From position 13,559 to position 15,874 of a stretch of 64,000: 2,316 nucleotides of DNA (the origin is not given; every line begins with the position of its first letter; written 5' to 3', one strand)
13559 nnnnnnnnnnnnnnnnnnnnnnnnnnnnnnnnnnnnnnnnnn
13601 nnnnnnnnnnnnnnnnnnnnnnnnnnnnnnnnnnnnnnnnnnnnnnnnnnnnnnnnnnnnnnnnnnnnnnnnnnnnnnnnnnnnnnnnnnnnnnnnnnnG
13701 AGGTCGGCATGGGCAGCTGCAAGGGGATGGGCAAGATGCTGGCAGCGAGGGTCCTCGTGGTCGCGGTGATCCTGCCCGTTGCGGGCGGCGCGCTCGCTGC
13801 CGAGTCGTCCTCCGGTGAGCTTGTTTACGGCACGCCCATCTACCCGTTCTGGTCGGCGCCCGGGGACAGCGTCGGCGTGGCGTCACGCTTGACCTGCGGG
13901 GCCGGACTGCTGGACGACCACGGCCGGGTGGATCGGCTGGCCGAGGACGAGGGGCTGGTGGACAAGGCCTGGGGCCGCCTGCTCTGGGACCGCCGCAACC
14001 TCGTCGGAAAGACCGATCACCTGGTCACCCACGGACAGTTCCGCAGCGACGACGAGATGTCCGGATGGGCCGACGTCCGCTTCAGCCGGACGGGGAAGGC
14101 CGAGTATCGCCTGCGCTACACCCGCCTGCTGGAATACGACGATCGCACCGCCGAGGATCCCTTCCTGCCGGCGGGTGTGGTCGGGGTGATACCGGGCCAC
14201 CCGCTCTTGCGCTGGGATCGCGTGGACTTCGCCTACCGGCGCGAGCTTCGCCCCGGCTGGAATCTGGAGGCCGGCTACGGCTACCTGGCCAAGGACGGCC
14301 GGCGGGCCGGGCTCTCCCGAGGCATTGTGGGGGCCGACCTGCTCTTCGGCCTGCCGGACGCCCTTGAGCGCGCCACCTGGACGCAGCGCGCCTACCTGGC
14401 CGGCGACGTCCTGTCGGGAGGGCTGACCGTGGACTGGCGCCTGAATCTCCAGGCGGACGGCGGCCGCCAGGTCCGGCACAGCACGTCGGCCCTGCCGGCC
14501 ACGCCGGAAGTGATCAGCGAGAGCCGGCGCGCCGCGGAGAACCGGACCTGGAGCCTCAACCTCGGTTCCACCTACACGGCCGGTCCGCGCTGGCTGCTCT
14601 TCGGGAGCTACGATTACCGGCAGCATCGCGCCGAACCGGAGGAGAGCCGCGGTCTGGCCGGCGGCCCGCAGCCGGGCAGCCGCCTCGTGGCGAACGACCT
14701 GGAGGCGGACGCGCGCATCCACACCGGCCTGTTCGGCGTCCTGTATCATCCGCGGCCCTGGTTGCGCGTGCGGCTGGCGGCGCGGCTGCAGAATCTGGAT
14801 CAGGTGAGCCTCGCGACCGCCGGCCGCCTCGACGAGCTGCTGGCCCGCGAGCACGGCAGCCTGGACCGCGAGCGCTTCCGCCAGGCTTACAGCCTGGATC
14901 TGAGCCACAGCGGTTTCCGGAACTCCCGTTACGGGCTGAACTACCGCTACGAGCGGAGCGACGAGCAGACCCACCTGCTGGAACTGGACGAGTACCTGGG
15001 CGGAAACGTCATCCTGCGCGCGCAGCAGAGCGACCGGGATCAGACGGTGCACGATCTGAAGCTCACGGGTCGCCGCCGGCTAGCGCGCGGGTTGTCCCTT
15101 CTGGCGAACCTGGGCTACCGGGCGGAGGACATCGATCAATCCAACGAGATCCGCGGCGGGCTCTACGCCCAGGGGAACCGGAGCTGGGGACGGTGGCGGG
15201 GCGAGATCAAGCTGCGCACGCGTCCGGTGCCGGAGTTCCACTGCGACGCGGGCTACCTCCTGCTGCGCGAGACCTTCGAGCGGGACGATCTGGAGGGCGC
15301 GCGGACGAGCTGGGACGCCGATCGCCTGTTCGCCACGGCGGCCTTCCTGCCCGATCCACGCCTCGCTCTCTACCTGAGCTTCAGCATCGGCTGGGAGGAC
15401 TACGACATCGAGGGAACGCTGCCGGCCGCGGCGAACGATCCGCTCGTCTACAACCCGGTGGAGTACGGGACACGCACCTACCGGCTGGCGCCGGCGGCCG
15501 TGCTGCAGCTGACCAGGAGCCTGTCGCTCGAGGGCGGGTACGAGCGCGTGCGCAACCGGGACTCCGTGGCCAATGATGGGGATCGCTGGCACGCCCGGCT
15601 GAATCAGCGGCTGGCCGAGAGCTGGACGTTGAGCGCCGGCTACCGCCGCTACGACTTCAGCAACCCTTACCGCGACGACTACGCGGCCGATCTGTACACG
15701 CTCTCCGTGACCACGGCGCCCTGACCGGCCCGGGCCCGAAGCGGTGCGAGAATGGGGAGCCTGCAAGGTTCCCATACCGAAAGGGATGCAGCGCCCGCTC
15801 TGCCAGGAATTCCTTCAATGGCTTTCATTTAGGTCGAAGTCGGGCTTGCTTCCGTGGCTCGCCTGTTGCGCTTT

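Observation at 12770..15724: MtrA/MtrB-like (PioA/PioB-like) porin-cytochrome pair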

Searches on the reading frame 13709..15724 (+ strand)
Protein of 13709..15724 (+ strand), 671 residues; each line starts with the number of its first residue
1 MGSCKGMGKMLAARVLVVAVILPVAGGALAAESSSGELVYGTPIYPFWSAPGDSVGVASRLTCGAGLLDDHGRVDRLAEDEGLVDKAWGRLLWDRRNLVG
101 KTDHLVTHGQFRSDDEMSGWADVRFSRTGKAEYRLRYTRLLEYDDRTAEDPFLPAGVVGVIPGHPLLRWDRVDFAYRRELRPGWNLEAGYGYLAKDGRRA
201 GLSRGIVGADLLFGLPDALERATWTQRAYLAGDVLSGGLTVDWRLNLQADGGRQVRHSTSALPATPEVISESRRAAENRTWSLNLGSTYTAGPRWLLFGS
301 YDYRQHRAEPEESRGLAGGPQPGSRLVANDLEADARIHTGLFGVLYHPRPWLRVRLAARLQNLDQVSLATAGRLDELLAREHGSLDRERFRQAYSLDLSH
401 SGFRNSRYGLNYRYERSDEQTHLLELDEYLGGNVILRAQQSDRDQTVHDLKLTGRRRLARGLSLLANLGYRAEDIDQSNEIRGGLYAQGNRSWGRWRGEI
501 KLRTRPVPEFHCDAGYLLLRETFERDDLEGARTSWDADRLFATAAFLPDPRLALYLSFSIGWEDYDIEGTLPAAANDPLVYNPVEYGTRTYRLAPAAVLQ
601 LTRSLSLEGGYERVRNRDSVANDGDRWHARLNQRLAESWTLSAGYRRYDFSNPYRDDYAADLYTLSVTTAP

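Call 3: search_protein_families(library=pfam, proteins=[window:13709-15724:+], max_evalue=0.01)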
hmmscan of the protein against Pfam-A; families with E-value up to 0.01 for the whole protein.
window:13709-15724:+ (671 aa): 2 families
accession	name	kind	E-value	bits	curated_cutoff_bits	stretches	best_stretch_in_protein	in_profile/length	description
PF13609.12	Porin_4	-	0.0022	18.3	27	0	605-666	228-287/310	Gram-negative porin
PF19413.5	YaiO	-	0.0094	16.4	23.9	0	626-658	84-116/173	YaiO membrane beta barrel domain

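Call 4: search_protein_families(library=ncbifam, proteins=[window:13709-15724:+], max_evalue=0.01)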
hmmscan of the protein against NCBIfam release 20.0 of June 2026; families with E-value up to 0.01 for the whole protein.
window:13709-15724:+ (671 aa): 1 family
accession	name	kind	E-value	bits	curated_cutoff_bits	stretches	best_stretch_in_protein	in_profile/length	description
NF041027.1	GSU2204_Se_pt_1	equivalog_domain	0.0026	16.6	350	0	596-657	386-456/580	GSU2204 family CXXCH-containing (seleno)protein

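Call 5: find_homologous_proteins(query=window:13709-15724:+, max_evalue=0.001)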
Query window:13709-15724:+ (671 aa): 3 proteins with E <= 0.001 among 8000 candidates.
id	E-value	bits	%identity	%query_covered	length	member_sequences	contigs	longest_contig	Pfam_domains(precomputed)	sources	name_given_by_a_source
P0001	0.0e+0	1530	100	100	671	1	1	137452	-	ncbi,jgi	-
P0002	0.0e+0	1295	86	100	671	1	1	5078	-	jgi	jgi:hypothetical protein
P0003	0.0e+0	1167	77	100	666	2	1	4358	PF13609.13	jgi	jgi:hypothetical protein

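Call 6: search_solved_structures(query=window:13709-15724:+, max_evalue=10, show_alignments=2)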
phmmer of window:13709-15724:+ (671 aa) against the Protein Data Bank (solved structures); distinct sequences matched with E-value up to 10: 0.

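Call 9: find_encoding_contigs(protein=P0001, flank=10000, max_places=4)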
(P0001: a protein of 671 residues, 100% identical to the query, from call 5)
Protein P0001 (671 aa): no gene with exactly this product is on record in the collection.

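Call 13: find_related_loci(query=A1, collection=genome_contigs, flank=10000)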
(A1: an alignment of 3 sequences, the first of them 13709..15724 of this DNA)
Query A1 (671 aa) in genome_contigs; peptide patterns used: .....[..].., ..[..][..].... (x = any residue, [..] = any of these).
401 stretches matched a pattern, but none encodes a relative of the query by tblastn (E <= 1e-3).

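Call 21: search_protein_representatives(alignment_id=A1)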
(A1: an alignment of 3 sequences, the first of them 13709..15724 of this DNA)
Query: 3 sequences, 671 profile positions. Proteins with E-value up to 0.001 (for the whole library): 51; up to 1e-10: 41; up to 1e-30: 25. The best 51 are listed.
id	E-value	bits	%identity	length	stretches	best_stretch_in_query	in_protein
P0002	0.0e+00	1469.1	-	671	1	1-671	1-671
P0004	1.7e-152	525.4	-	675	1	13-669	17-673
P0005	4.0e-151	520.9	-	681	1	14-666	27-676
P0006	3.8e-141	488.0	-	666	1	21-668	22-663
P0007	1.0e-137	476.6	-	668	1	36-669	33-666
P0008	3.2e-136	471.7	-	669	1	46-668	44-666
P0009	1.4e-125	436.5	-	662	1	47-669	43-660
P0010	1.8e-123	429.6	-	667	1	17-668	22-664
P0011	6.8e-100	351.6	-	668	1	12-666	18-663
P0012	4.7e-90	319.1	-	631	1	31-669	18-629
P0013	2.4e-73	263.9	-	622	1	29-668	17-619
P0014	2.7e-56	207.5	-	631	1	24-667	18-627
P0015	1.2e-47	179.0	-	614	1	46-668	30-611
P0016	6.2e-46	173.3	-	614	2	336-669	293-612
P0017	2.2e-42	161.6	-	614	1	23-669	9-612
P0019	9.7e-36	139.6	-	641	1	43-668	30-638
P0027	7.6e-31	123.5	-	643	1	46-668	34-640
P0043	7.9e-12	60.6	-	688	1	257-668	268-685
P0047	6.3e-10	54.3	-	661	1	109-669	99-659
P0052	2.3e-05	39.2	-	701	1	456-668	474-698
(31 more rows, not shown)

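Call 23: predict_structure(alignment_id=A1)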
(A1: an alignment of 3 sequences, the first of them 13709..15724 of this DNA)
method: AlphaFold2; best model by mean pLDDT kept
length: 671 residues; sequences in the alignment: 3
mean_pLDDT: 26.7   pTM: 0.21
mean pLDDT of the five models: 26.7, 25.6, 23.5, 23.5, 23.3
residues with pLDDT >= 90: 0; 70-90: 0; 50-70: 0; < 50: 671
segments of 3 or more residues with pLDDT < 50: 1-671
pLDDT, mean of each block of 10 residues (from residue 1): 23 23 21 23 22 23 26 29 33 31 32 34 37 38 38 32 35 35 26 23 25 26 24 23 24 25 24 25 21 21 22 23 22 21 21 23 27 30 29 24 22 23 23 23 27 28 27 26 23 25 23 23 26 27 27 26 24 26 24 25 25 28 35 34 35 33 33 31
secondary structure, 60 per line:
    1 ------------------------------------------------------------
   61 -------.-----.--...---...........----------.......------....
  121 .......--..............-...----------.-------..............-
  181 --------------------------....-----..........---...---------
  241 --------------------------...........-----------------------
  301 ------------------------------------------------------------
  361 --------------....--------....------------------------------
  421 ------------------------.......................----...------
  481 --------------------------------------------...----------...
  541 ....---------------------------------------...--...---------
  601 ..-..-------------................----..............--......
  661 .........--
elements in order: H83-93 E104-110 E117-127 E130-143 E166-179 H207-210 H216-225 H267-277 H375-378 H387-390 H445-467 H538-544 E584-586 E589-591 H619-634 E639-652 E655-669

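Call 25: search_protein_families(library=pfam, alignment_id=A2, max_evalue=0.01)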
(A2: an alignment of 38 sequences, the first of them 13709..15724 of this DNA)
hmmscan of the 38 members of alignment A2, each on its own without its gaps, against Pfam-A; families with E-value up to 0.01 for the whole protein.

A. member 1, window:13709-15724:+ (671 aa): 2 families
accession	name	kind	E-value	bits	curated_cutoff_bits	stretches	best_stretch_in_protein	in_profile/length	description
PF13609.12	Porin_4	-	0.0022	18.3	27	0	605-666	228-287/310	Gram-negative porin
PF19413.5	YaiO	-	0.0094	16.4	23.9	0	626-658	84-116/173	YaiO membrane beta barrel domain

B. families by the number of members that match (of 38 scanned): 8 families
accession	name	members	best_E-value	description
PF13505.12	OMP_b-brl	15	1.8e-08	Outer membrane protein beta-barrel domain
PF11854.14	MtrB_PioB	12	9.6e-10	Putative outer membrane beta-barrel porin, MtrB/PioB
PF13609.12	Porin_4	9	2.7e-06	Gram-negative porin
PF10082.15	BBP2_2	2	0.00072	Putative beta-barrel porin 2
PF10677.15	DUF2490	1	0.0002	Protein of unknown function (DUF2490)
PF11059.14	DUF2860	1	0.0063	Protein of unknown function (DUF2860)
PF19313.5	DUF5916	1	0.0071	Domain of unknown function (DUF5916)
PF19413.5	YaiO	1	0.0094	YaiO membrane beta barrel domain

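Call 26: search_solved_structures(query=A2, max_evalue=1, show_alignments=2)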
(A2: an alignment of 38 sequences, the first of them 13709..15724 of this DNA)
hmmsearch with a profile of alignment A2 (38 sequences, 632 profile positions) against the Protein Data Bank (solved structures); distinct sequences matched with E-value up to 1: 0.

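Call 27: search_protein_families(library=pfam, proteins=[P0004, P0008, P0011, P0013, P0015, P0019, P0027, P0043, P0047, P0052], max_evalue=0.01)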
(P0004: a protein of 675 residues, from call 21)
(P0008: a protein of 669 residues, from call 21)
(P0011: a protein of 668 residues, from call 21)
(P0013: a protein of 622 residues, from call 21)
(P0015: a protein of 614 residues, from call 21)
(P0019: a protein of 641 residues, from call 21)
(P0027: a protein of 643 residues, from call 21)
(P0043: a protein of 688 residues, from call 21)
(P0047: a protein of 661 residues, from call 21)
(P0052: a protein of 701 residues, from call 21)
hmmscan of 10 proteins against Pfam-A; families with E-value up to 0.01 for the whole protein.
P0004 (675 aa): 1 family
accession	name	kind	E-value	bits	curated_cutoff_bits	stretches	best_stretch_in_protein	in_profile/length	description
PF13609.12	Porin_4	-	8.4e-05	22.9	27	0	485-652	200-306/310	Gram-negative porin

P0008 (669 aa): 1 family
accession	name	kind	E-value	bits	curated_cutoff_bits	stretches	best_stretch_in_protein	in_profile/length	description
PF11854.14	MtrB_PioB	-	0.0022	17.1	23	0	380-523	327-459/635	Putative outer membrane beta-barrel porin, MtrB/PioB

P0011 (668 aa): 1 family
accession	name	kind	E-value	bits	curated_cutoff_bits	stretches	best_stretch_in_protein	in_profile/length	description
PF11854.14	MtrB_PioB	-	7.8e-05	21.9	23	0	316-416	266-362/635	Putative outer membrane beta-barrel porin, MtrB/PioB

P0013 (622 aa): 2 families
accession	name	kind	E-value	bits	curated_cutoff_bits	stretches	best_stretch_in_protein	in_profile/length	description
PF13609.12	Porin_4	-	7.3e-05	23.2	27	1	451-603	182-309/310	Gram-negative porin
PF13505.12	OMP_b-brl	-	0.00093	19.8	28.7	1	195-343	39-162/175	Outer membrane protein beta-barrel domain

P0015 (614 aa): 2 families
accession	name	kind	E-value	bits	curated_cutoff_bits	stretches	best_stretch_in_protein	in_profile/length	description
PF13609.12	Porin_4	-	2.7e-06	27.9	27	1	523-595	238-309/310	Gram-negative porin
PF13505.12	OMP_b-brl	-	0.00071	20.2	28.7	0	440-572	41-169/175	Outer membrane protein beta-barrel domain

P0019 (641 aa): 1 family
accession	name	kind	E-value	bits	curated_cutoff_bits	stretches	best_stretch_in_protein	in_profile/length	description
PF13505.12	OMP_b-brl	-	1.9e-07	31.9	28.7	0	208-323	40-148/175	Outer membrane protein beta-barrel domain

P0027 (643 aa): 0 families

P0043 (688 aa): 1 family
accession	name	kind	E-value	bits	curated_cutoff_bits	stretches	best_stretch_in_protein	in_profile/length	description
PF11854.14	MtrB_PioB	-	0.00038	19.6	23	0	94-258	22-189/635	Putative outer membrane beta-barrel porin, MtrB/PioB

P0047 (661 aa): 2 families
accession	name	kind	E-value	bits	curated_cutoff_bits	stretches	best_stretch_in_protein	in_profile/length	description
PF11854.14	MtrB_PioB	-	1.6e-05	24.1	23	0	327-553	282-493/635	Putative outer membrane beta-barrel porin, MtrB/PioB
PF13505.12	OMP_b-brl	-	0.001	19.7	28.7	0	509-614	63-163/175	Outer membrane protein beta-barrel domain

P0052 (701 aa): 1 family
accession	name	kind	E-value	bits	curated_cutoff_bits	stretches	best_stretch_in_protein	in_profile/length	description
PF13505.12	OMP_b-brl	-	0.0051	17.4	28.7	1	564-691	81-165/175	Outer membrane protein beta-barrel domain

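Call 31: find_encoding_contigs(protein=P0054, flank=10000, max_places=4)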
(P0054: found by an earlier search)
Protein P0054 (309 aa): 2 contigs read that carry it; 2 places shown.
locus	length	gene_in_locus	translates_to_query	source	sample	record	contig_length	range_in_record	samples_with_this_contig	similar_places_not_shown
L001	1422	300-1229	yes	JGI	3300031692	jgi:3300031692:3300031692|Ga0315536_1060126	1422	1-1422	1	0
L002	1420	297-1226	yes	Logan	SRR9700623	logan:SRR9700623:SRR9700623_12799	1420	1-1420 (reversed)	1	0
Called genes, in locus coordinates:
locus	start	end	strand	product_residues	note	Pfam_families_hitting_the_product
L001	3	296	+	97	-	?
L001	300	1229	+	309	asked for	PF14522:Cytochrome_C7 (faint), PF22678:Cytochrom_c_NrfB-like (faint), PF14537:Cytochrom_c3_2 (weak), PF09699:Paired_CXXCH_1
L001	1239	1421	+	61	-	?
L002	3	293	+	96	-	?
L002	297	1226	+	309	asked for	PF14522:Cytochrome_C7 (faint), PF22678:Cytochrom_c_NrfB-like (faint), PF14537:Cytochrom_c3_2 (weak), PF09699:Paired_CXXCH_1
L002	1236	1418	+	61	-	?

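Call 32: find_encoding_contigs(protein=P0004, flank=8000, max_places=3)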
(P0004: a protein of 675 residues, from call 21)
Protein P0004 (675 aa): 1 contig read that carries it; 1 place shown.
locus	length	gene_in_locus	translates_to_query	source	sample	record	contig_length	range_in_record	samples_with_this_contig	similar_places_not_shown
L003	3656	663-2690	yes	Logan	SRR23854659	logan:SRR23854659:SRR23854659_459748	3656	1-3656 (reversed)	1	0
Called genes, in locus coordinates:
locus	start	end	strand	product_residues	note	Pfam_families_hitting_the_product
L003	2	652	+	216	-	?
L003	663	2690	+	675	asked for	-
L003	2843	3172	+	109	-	PF01329:Pterin_4a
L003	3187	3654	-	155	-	?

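Call 33: find_encoding_contigs(protein=P0015, flank=8000, max_places=3)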
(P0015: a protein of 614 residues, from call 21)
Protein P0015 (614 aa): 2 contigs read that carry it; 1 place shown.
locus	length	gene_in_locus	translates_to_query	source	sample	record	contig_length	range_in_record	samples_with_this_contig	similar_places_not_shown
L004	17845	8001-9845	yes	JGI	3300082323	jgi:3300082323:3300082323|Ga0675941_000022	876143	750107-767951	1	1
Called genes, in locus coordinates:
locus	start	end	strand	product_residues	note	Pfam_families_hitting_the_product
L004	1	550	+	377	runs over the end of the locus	PF01168:Ala_racemase_N, PF00842:Ala_racemase_C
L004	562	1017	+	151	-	PF05099:TerB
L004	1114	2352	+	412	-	-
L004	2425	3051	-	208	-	-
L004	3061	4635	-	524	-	PF16980:CitMHS_2, PF03600:CitMHS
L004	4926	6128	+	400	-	PF13372:Alginate_exp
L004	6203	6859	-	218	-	PF01914:MarC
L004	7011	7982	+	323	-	PF22678:Cytochrom_c_NrfB-like (faint), PF14522:Cytochrome_C7 (faint), PF14537:Cytochrom_c3_2 (weak), PF09699:Paired_CXXCH_1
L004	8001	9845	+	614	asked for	PF13609:Porin_4 (weak)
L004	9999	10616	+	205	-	PF00440:TetR_N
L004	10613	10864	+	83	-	-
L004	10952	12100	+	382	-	PF14522:Cytochrome_C7 (faint), PF22113:Mtrc-MtrF_II-IV_dom (weak)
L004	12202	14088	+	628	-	PF00581:Rhodanese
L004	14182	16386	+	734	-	PF03190:Thioredox_DsbH, PF13899:Thioredoxin_7, PF06662:C5-epim_C (faint)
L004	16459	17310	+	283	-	PF00753:Lactamase_B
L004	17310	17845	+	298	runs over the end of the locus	PF04055:Radical_SAM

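Call 35: find_encoding_contigs(protein=P0047, flank=8000, max_places=3)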
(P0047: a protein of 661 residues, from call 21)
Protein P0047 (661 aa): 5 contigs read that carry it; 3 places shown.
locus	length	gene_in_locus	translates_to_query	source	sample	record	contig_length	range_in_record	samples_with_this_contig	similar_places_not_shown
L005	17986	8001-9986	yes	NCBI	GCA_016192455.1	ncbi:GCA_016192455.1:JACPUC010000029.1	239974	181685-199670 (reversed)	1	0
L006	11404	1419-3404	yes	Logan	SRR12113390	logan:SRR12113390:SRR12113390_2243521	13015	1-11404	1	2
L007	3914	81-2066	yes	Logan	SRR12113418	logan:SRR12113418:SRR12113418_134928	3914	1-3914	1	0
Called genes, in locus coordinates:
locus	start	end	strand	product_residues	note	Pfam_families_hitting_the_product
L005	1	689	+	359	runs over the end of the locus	PF00033:Cytochrome_B, PF13631:Cytochrom_B_N_2, PF00032:Cytochrom_B_C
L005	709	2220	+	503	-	PF22113:Mtrc-MtrF_II-IV_dom (faint), PF22678:Cytochrom_c_NrfB-like (weak), PF09699:Paired_CXXCH_1 (faint), PF14537:Cytochrom_c3_2 (weak), PF14522:Cytochrome_C7 (weak)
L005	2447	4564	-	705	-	PF02085:Cytochrom_CIII (faint), PF03264:Cytochrom_NNT (faint), PF09699:Paired_CXXCH_1 (faint), PF14522:Cytochrome_C7 (faint), PF14537:Cytochrom_c3_2 (faint)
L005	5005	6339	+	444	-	PF03264:Cytochrom_NNT, PF02085:Cytochrom_CIII (faint), PF14522:Cytochrome_C7 (faint), PF22113:Mtrc-MtrF_II-IV_dom (faint), PF14537:Cytochrom_c3_2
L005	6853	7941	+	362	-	PF03264:Cytochrom_NNT (faint), PF13435:Cytochrome_C554 (faint), PF22113:Mtrc-MtrF_II-IV_dom (faint), PF22678:Cytochrom_c_NrfB-like (faint), PF14522:Cytochrome_C7 (weak), PF14537:Cytochrom_c3_2 (weak), PF09699:Paired_CXXCH_1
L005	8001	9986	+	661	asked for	-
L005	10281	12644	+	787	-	PF01315:Ald_Xan_dh_C, PF02738:MoCoBD_1, PF20256:MoCoBD_2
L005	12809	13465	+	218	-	-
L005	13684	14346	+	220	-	-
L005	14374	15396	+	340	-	PF26233:NicX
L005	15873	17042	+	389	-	PF13433:Peripla_BP_5 (weak), PF13458:Peripla_BP_6, PF01094:ANF_receptor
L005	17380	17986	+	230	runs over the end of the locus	PF00027:cNMP_binding, PF13545:HTH_Crp_2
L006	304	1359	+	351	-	PF03264:Cytochrom_NNT (faint), PF13435:Cytochrome_C554 (faint), PF22113:Mtrc-MtrF_II-IV_dom (faint), PF22678:Cytochrom_c_NrfB-like (faint), PF14522:Cytochrome_C7 (weak), PF14537:Cytochrom_c3_2 (weak), PF09699:Paired_CXXCH_1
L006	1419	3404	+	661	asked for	-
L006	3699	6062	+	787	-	PF01315:Ald_Xan_dh_C, PF02738:MoCoBD_1, PF20256:MoCoBD_2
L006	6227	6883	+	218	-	-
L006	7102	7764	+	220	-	-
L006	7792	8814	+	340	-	PF26233:NicX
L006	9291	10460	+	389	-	PF13433:Peripla_BP_5 (weak), PF13458:Peripla_BP_6, PF01094:ANF_receptor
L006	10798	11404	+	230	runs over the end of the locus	PF00027:cNMP_binding, PF13545:HTH_Crp_2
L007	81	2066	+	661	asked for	-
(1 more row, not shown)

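Call 36: find_encoding_contigs(protein=P0011, flank=8000, max_places=3)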
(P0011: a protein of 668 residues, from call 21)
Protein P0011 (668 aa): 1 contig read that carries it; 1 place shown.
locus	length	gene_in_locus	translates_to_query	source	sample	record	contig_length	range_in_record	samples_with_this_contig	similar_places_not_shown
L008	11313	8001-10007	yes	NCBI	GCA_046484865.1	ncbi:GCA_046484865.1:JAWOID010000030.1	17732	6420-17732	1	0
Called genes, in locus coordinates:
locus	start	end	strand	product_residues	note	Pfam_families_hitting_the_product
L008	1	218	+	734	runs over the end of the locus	PF02897:Peptidase_S9_N, PF00326:Peptidase_S9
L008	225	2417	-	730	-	PF17900:Peptidase_M1_N, PF01433:Peptidase_M1, PF13860:FlgD_ig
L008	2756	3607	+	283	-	PF00140:Sigma70_r1_2, PF04542:Sigma70_r2, PF04545:Sigma70_r4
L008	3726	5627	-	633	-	PF00801:PKD (weak), PF09699:Paired_CXXCH_1 (faint), PF13435:Cytochrome_C554 (weak), PF14522:Cytochrome_C7 (faint), PF14537:Cytochrom_c3_2 (faint), PF22113:Mtrc-MtrF_II-IV_dom (faint)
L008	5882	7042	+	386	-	PF14537:Cytochrom_c3_2 (faint), PF14522:Cytochrome_C7 (faint), PF09699:Paired_CXXCH_1 (faint), PF22113:Mtrc-MtrF_II-IV_dom (faint)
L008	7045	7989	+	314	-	PF02085:Cytochrom_CIII (faint), PF13435:Cytochrome_C554 (faint), PF14522:Cytochrome_C7 (faint), PF22678:Cytochrom_c_NrfB-like (faint), PF14537:Cytochrom_c3_2 (weak), PF09699:Paired_CXXCH_1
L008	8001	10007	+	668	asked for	-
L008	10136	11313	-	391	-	PF01293:PEPCK_ATP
